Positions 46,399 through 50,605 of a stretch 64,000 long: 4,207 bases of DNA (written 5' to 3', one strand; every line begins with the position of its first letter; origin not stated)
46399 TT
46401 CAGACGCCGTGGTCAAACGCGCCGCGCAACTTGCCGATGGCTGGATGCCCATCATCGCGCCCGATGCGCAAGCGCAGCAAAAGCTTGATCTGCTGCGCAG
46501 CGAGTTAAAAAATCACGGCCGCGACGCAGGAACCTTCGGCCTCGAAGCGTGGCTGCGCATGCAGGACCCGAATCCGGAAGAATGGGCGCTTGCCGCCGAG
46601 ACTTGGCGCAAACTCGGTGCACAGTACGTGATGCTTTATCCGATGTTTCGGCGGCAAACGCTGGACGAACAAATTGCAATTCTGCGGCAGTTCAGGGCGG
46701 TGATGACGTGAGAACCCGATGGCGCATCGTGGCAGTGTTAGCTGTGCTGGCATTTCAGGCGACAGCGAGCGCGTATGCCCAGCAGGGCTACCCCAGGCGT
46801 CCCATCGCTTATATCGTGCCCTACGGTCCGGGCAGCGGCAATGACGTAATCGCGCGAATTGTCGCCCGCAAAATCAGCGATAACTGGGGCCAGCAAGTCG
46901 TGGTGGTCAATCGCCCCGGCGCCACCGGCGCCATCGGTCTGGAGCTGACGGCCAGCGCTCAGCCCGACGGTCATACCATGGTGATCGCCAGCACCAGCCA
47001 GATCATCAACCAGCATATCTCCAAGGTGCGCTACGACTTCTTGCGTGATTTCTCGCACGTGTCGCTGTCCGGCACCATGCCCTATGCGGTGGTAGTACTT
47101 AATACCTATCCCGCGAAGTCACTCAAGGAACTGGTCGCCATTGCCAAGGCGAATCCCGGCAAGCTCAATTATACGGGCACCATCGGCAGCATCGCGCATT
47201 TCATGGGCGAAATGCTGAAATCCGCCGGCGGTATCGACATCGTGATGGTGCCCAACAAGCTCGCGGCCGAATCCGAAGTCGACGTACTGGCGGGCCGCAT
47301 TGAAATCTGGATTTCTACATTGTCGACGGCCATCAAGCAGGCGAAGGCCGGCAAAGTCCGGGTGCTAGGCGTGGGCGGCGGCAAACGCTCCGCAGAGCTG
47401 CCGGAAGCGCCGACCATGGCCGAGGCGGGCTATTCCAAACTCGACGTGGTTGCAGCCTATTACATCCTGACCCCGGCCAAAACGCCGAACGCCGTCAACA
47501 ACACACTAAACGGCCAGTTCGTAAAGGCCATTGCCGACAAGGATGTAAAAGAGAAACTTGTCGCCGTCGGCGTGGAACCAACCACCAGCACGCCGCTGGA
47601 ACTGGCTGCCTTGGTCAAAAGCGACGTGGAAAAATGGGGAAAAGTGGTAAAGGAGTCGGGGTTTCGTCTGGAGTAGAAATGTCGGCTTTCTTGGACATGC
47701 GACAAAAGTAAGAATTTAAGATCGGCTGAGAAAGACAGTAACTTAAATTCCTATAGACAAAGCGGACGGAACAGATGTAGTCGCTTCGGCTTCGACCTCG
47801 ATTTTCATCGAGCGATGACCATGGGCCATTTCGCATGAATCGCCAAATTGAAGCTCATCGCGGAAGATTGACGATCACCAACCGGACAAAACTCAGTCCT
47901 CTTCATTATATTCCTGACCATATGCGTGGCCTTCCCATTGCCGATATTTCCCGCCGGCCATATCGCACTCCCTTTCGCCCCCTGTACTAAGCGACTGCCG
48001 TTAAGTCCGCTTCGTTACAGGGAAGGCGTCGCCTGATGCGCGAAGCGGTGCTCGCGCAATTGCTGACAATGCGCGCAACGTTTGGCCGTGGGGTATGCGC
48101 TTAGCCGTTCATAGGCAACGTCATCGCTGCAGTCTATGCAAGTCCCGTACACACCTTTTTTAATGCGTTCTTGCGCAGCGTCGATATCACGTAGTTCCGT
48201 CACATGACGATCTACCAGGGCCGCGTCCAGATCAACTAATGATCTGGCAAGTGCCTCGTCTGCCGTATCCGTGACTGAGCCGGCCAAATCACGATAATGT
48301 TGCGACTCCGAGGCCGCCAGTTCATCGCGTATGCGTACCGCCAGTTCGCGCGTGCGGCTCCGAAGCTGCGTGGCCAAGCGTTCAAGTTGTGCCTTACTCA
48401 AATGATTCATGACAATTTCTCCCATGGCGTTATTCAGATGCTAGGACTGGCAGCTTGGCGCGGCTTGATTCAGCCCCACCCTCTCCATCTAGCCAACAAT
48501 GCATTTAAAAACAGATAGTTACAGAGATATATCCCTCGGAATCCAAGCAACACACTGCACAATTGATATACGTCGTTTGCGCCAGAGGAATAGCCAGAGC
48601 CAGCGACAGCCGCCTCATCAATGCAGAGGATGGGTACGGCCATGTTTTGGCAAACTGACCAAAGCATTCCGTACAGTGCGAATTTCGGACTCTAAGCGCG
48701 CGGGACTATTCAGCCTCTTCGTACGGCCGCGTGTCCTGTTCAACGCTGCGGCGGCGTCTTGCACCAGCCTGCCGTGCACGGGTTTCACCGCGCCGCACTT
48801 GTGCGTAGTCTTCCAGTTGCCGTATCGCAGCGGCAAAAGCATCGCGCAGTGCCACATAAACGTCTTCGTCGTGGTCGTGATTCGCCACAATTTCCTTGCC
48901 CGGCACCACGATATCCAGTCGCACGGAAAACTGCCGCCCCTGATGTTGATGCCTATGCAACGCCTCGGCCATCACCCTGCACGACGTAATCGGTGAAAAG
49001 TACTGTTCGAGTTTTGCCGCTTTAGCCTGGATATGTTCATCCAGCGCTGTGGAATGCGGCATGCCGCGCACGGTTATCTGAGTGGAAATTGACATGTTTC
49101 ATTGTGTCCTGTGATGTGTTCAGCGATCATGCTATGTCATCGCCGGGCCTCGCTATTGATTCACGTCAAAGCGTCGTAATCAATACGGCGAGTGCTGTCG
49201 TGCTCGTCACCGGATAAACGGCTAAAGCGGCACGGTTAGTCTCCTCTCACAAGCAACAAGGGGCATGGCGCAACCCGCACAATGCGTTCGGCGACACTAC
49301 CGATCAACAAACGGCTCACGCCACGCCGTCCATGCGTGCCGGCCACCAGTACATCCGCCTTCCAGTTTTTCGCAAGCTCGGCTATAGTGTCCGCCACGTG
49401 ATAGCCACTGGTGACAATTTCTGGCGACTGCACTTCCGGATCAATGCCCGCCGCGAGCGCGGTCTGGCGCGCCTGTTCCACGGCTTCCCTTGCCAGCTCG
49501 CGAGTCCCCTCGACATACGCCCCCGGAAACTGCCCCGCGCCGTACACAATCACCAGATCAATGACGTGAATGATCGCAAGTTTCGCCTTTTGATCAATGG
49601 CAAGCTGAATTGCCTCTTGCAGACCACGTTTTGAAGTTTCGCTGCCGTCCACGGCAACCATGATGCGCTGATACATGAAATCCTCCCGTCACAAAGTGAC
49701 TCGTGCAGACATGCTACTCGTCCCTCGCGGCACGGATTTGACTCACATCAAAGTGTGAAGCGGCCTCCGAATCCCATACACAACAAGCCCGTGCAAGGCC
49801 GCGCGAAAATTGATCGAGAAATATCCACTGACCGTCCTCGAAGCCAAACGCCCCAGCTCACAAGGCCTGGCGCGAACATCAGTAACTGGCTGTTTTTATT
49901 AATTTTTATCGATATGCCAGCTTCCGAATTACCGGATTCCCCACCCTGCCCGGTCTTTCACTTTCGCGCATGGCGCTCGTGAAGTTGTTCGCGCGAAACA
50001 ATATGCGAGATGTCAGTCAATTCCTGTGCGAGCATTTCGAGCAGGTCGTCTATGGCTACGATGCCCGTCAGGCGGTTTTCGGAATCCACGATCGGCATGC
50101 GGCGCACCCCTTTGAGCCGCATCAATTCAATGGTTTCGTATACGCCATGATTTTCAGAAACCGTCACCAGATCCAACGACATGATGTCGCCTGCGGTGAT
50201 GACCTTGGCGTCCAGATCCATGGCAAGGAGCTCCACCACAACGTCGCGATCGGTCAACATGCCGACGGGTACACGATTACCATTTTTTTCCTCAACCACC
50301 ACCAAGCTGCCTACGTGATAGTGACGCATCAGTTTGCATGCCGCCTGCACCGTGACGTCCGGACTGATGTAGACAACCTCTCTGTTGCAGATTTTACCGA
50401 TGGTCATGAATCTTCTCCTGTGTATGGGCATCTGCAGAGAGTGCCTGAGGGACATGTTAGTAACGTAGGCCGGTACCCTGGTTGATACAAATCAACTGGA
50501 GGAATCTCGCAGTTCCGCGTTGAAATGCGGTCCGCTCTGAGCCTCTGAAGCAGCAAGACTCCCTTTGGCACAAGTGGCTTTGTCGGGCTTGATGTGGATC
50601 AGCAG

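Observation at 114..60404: Family of about 30-bp AT-rich repeats marking gene-module boundaries in a GC-rich genome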

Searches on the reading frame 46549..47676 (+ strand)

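Call 10: search_protein_families(library=pfam, proteins=[window:46549-47676:+])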
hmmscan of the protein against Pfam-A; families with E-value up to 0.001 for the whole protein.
window:46549-47676:+ (375 aa): 1 family
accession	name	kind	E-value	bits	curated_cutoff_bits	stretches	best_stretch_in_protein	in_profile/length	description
PF03401.19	TctC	-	3.7e-51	174.7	27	1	101-371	1-273/274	Tripartite tricarboxylate transporter family receptor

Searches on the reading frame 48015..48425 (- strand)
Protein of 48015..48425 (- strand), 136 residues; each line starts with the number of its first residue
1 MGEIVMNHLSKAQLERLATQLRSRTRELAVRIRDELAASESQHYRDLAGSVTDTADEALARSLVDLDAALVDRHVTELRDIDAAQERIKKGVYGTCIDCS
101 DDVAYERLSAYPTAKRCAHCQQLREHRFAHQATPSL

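Call 10: search_protein_families(library=pfam, proteins=[window:48015-48425:-])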
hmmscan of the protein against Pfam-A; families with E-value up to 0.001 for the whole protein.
window:48015-48425:- (136 aa): 1 family
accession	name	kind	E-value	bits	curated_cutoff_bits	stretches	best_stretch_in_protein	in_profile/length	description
PF01258.23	zf-dskA_traR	-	8.4e-10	38.9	24.9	1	92-126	2-36/36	Prokaryotic dksA/traR C4-type zinc finger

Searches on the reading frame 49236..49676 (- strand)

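Call 10: search_protein_families(library=pfam, proteins=[window:49236-49676:-])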
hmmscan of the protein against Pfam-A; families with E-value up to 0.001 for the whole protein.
window:49236-49676:- (146 aa): 1 family
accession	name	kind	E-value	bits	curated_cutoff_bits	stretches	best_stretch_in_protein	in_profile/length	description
PF00582.32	Usp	-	4.8e-36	124.8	24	1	1-144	1-141/141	Universal stress protein family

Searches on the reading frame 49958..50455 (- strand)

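Call 11: search_protein_families(library=pfam, proteins=[window:49958-50455:-])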
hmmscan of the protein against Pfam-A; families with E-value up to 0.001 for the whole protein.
window:49958-50455:- (165 aa): 1 family
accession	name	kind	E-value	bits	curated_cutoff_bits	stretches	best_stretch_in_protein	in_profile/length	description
PF00571.33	CBS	-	6.9e-26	90.8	24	2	88-142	1-55/57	CBS domain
